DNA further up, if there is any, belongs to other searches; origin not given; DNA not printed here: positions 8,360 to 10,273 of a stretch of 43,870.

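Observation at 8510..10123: Subunit I homolog with all six metal-ligand histidines and the D/K-channel residues substituted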

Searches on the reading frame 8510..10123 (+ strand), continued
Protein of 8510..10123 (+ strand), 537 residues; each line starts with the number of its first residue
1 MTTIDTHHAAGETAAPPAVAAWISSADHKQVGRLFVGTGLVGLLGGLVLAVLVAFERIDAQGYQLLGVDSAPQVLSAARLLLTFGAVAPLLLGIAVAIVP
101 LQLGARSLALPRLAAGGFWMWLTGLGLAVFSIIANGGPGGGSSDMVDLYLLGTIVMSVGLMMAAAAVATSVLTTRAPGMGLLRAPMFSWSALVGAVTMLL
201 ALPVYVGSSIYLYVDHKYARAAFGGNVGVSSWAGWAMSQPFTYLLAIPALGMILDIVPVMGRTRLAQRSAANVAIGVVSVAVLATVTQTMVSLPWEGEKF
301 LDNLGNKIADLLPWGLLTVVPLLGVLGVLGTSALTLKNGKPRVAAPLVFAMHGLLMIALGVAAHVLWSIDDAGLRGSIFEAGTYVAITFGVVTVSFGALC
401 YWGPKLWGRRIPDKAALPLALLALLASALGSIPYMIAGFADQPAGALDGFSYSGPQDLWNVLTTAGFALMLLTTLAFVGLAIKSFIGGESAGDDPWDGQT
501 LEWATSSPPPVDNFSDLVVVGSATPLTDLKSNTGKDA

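Call 59: search_solved_structures(query=A1, max_evalue=1e-10, show_alignments=3)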
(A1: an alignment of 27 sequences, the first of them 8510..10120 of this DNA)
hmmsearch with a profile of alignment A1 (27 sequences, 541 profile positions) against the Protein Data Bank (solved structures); distinct sequences matched with E-value up to 1e-10: 39.
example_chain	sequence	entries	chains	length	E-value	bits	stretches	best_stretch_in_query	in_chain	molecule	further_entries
6hwh_V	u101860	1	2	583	5.6e-64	219.9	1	25-535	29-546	Cytochrome c oxidase subunit 1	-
8hcr_F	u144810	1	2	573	7.2e-62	212.9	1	16-535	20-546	Probable cytochrome c oxidase subunit 1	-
6adq_F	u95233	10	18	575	9.4e-62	212.5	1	24-535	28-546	Cytochrome c oxidase subunit 1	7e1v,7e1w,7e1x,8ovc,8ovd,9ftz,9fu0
7rh6_R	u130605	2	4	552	9.6e-62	212.5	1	24-535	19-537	Cytochrome c oxidase subunit 1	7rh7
7rh5_R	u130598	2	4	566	1e-61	212.4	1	24-535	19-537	Cytochrome c oxidase subunit 1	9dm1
9wcx_I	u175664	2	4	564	1.7e-61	211.7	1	22-535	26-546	Cytochrome c oxidase subunit 1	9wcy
7q21_D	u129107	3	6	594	5.1e-59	203.5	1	13-535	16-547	Cytochrome c oxidase subunit 1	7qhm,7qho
8f68_A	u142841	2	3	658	1.4e-54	188.8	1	25-539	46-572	Cytochrome bo(3) ubiquinol oxidase subunit 1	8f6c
1fft_A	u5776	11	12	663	1.5e-54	188.7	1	25-539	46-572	UBIQUINOL OXIDASE | Cytochrome o ubiquinol oxidase, subunit I | Cytochrome bo(3) ubiquinol oxidase subunit 1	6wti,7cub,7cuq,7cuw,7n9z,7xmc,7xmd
6koc_A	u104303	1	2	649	1.8e-54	188.5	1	25-538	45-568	AA3-600 quinol oxidase subunit I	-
6kob_A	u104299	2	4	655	1.8e-54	188.5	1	25-538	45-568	AA3-600 quinol oxidase subunit I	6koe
9ufb_A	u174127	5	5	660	9.8e-51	176.2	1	26-521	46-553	Cytochrome bo(3) ubiquinol oxidase subunit 1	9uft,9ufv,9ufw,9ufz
2yev_A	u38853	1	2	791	9.3e-50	172.9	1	22-538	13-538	CYTOCHROME C OXIDASE POLYPEPTIDE I+III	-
1m57_A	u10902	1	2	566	9.7e-43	149.8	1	83-522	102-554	CYTOCHROME C OXIDASE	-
1m56_A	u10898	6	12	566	1.1e-42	149.6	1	83-522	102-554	CYTOCHROME C OXIDASE | Cytochrome c oxidase subunit 1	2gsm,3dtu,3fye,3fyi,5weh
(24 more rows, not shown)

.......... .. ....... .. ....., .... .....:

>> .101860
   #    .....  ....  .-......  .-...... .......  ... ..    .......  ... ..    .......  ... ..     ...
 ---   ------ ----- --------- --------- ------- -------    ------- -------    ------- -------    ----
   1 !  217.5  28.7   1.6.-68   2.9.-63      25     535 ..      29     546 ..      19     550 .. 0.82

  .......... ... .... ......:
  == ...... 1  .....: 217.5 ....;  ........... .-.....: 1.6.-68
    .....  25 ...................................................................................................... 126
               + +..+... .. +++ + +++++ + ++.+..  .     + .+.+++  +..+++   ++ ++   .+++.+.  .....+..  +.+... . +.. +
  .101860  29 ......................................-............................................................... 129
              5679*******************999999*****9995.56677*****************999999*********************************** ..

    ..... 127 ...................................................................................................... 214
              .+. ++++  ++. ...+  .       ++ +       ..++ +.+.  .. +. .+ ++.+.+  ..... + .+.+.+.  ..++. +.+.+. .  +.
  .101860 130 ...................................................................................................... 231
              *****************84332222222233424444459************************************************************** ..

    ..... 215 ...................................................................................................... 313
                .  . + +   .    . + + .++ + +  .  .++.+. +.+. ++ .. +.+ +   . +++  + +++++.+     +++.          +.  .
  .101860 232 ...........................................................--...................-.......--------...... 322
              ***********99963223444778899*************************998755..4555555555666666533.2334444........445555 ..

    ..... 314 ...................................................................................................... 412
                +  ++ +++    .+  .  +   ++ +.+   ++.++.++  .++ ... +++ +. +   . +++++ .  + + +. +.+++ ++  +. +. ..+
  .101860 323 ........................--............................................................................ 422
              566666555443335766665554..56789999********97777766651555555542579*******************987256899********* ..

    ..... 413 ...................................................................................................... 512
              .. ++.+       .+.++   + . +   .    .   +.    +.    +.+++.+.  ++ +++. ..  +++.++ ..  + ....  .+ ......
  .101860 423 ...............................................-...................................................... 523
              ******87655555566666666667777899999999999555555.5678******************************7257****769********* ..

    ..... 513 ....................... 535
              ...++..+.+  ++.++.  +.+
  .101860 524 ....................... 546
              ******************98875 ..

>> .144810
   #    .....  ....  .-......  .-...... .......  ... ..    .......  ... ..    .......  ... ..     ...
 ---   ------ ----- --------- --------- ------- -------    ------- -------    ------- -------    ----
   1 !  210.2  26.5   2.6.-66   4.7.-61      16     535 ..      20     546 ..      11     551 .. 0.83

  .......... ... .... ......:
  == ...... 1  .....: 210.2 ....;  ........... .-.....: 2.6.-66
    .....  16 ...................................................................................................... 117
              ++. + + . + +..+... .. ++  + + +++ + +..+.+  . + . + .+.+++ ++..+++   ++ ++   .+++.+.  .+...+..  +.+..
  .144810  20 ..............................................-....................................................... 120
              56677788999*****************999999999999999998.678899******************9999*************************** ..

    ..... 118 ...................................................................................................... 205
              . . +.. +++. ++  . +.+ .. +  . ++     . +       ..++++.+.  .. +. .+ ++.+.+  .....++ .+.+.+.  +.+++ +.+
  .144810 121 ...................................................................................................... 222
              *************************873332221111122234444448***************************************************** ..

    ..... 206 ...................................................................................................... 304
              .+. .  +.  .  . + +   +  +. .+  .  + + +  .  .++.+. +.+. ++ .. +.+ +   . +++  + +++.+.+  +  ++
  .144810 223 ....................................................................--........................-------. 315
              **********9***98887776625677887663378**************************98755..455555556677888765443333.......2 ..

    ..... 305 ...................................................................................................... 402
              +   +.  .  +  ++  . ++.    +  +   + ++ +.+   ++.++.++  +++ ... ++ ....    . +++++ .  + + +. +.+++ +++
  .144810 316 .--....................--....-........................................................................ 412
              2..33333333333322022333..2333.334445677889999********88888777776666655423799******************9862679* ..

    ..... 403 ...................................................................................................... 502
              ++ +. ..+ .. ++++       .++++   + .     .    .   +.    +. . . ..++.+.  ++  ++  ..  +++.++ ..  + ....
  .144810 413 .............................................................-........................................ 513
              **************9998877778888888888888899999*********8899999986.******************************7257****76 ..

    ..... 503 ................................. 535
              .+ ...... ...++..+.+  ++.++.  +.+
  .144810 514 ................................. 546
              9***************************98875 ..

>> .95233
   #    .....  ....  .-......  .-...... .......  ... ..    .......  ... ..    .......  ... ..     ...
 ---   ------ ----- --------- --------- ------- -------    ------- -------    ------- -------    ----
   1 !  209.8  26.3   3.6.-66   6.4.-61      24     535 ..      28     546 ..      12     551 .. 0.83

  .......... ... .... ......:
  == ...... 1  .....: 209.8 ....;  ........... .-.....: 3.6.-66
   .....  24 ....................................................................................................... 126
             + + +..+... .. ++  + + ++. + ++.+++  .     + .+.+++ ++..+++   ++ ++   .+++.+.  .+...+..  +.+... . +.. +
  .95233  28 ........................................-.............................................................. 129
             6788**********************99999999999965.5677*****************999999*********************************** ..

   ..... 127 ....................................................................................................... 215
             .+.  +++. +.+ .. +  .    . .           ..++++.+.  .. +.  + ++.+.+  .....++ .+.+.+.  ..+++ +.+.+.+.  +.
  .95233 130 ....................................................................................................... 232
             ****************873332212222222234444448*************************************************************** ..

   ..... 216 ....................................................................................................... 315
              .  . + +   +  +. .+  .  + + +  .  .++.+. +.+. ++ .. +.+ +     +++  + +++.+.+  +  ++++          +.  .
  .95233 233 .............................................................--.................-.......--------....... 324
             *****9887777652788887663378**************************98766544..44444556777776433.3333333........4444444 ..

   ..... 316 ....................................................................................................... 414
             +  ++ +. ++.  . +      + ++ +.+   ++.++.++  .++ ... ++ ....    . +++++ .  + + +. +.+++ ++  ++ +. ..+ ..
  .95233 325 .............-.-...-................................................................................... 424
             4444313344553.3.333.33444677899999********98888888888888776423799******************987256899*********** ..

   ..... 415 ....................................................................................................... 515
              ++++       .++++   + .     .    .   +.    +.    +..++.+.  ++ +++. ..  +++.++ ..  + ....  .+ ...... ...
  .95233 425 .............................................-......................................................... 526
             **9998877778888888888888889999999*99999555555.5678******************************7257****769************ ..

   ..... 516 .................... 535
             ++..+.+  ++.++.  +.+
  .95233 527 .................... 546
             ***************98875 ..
